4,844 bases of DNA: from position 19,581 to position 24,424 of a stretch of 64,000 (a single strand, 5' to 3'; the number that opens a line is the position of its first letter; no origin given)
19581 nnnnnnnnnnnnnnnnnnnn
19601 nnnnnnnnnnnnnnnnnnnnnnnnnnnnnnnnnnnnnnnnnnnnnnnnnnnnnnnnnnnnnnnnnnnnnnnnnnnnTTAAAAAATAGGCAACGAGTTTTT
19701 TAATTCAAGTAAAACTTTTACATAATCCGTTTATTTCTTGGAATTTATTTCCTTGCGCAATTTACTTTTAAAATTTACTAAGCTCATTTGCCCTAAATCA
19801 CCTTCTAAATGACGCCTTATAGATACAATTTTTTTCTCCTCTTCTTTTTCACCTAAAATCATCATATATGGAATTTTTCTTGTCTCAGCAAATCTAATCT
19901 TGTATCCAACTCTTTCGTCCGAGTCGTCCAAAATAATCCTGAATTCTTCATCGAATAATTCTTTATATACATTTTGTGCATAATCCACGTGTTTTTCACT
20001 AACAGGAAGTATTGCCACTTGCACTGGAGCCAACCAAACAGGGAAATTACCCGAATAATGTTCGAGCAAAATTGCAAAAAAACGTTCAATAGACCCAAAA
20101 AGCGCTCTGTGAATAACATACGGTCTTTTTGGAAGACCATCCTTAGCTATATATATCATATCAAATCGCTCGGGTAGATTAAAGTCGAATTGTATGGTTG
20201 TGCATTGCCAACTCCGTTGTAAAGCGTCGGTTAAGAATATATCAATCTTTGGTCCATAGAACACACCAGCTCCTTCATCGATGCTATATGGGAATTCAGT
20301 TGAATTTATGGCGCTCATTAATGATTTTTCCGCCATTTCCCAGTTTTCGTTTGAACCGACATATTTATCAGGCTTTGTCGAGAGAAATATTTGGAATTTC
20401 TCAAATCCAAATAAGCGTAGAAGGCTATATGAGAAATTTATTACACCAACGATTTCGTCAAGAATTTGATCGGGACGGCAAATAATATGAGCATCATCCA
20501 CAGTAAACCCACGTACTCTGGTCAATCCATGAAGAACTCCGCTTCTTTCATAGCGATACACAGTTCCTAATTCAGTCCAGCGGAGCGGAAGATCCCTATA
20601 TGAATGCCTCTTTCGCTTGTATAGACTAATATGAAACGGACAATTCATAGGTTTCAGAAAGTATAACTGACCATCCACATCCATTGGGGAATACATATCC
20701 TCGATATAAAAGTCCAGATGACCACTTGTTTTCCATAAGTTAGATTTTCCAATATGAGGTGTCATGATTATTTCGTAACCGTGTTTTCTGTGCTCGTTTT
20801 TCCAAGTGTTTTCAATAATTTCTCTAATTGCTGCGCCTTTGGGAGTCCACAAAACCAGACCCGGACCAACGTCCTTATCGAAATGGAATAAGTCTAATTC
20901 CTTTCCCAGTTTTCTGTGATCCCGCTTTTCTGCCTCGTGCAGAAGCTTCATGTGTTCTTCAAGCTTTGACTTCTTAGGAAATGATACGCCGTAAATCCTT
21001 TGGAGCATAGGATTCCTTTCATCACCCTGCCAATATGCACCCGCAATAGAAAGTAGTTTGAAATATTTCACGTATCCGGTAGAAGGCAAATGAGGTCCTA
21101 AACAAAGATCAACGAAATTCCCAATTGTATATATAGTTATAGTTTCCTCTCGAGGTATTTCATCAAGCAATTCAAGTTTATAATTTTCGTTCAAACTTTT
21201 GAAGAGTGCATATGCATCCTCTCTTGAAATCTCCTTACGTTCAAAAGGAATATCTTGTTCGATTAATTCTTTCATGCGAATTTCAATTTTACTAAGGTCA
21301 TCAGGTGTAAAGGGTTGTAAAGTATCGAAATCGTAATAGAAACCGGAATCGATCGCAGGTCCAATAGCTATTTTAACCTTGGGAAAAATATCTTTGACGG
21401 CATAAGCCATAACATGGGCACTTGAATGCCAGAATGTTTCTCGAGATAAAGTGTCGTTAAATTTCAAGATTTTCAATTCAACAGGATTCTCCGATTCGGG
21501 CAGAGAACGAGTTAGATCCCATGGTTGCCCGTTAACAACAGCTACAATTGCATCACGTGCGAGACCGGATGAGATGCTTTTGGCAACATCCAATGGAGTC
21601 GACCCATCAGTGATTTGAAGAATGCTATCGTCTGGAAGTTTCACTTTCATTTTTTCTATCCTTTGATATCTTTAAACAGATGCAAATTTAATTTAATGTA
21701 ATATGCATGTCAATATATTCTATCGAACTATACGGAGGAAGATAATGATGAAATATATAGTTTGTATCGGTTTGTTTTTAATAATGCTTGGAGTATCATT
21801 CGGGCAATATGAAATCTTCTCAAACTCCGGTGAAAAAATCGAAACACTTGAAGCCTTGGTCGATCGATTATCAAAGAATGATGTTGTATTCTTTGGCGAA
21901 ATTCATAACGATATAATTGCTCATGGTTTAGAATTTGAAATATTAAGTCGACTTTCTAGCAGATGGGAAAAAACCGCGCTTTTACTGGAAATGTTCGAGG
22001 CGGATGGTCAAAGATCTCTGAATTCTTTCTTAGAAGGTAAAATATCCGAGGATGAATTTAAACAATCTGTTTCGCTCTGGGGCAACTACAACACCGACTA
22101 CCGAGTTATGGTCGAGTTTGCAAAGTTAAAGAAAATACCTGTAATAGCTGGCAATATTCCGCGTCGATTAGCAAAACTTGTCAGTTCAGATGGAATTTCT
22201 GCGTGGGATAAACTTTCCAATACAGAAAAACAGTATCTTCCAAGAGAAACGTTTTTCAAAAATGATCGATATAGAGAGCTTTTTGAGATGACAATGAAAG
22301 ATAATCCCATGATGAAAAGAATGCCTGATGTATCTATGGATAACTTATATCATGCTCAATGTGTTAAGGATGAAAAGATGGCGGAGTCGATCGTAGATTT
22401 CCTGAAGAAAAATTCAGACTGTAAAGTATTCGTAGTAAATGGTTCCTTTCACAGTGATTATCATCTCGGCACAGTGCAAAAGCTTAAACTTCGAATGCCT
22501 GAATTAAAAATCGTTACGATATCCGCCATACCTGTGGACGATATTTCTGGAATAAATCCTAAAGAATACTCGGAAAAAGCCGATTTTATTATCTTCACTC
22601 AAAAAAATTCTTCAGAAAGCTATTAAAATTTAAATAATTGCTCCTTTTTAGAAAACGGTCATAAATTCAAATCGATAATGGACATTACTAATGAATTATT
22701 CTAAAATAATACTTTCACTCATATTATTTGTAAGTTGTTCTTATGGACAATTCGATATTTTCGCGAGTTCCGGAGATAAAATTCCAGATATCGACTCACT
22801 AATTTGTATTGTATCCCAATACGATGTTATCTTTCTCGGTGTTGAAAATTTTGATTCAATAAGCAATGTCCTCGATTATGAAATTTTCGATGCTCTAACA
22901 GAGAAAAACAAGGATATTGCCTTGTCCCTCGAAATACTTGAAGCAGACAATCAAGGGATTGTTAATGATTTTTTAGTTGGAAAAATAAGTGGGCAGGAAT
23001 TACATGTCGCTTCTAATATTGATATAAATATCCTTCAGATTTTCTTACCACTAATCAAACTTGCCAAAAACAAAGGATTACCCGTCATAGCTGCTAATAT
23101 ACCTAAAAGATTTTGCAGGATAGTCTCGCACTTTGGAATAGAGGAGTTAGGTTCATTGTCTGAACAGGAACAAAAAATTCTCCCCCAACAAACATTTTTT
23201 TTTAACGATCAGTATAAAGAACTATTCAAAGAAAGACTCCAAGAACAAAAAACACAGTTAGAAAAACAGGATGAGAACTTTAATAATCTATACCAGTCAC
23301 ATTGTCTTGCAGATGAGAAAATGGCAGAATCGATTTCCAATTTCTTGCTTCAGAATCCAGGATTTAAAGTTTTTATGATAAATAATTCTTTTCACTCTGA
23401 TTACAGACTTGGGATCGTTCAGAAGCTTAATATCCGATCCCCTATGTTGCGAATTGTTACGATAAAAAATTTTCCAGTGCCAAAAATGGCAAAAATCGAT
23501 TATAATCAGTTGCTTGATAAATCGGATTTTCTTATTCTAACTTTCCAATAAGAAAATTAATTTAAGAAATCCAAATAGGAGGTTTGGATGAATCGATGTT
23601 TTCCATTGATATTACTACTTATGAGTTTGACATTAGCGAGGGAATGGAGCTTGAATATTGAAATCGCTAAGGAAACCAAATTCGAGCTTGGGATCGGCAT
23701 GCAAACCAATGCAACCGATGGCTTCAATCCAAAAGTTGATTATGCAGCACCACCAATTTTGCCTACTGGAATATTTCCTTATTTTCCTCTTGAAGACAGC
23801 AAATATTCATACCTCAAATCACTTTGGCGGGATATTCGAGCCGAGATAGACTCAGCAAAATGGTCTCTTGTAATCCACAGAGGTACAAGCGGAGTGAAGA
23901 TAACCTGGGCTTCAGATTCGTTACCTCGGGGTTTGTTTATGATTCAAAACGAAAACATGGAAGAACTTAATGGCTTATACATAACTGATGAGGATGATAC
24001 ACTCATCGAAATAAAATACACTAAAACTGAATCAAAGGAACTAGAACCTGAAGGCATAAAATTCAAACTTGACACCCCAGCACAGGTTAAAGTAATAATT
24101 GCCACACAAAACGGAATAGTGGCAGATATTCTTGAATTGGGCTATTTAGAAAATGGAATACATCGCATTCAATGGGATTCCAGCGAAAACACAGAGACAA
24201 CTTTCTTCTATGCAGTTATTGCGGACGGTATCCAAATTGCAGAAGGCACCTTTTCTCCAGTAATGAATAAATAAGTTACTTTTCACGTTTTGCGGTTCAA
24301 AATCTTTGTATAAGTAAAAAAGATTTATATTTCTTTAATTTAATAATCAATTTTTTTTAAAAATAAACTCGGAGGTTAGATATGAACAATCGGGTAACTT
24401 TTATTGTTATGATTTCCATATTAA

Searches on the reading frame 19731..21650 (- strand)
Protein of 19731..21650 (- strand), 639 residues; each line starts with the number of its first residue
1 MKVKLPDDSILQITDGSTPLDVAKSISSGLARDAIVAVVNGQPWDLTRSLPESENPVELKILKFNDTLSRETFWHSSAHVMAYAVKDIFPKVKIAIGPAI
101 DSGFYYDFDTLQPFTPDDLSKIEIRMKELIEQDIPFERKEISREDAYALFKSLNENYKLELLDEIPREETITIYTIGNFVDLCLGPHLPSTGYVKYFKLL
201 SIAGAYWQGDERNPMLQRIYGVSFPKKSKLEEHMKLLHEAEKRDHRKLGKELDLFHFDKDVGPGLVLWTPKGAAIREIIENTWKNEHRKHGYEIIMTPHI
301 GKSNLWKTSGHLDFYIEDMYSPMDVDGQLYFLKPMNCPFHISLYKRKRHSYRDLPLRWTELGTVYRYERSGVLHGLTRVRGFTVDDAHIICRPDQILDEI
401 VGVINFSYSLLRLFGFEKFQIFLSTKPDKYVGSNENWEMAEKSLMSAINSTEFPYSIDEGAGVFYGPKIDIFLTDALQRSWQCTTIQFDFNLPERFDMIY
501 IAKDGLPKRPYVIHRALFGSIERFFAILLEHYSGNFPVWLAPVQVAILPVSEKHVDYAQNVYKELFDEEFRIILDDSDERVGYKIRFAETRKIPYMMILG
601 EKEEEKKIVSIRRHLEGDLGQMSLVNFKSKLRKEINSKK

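Call 6: search_protein_families(library=pfam, proteins=[window:19731-21650:-], max_evalue=0.001)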
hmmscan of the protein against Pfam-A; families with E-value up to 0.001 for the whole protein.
window:19731-21650:- (639 aa): 4 families
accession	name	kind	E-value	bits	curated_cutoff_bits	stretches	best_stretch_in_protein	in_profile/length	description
PF00587.30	tRNA-synt_2b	-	1.5e-42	146.2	29.3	1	328-532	9-179/179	tRNA synthetase class II core domain (G, H, P, S and T)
PF03129.25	HGTP_anticodon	-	5.9e-22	78.1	21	1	544-633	1-93/94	Anticodon binding domain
PF07973.19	tRNA_SAD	-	4.6e-16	59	24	1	171-220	1-44/44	Threonyl and Alanyl tRNA synthetase second additional domain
PF02824.27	TGS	-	7.3e-13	48.8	22.2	1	1-51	1-51/60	TGS domain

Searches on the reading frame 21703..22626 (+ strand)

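Call 83: search_protein_families(library=pfam, proteins=[window:21703-22626:+], max_evalue=0.00001)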
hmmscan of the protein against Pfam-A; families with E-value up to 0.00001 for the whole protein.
window:21703-22626:+ (307 aa): 1 family
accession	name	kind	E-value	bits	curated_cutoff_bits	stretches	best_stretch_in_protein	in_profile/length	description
PF04187.18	Cofac_haem_bdg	-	1.5e-58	198.7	27.7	1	52-261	1-213/213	Haem-binding uptake, Tiki superfamily, ChaN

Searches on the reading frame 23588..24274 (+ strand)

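Call 77: search_protein_families(library=pfam, proteins=[window:23588-24274:+], max_evalue=0.001)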
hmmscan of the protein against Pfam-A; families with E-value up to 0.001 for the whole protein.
window:23588-24274:+ (228 aa): 1 family
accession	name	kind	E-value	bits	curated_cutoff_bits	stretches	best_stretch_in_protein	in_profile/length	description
PF13860.13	FlgD_ig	-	0.00025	21.4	27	1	154-201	11-59/79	FlgD Ig-like domain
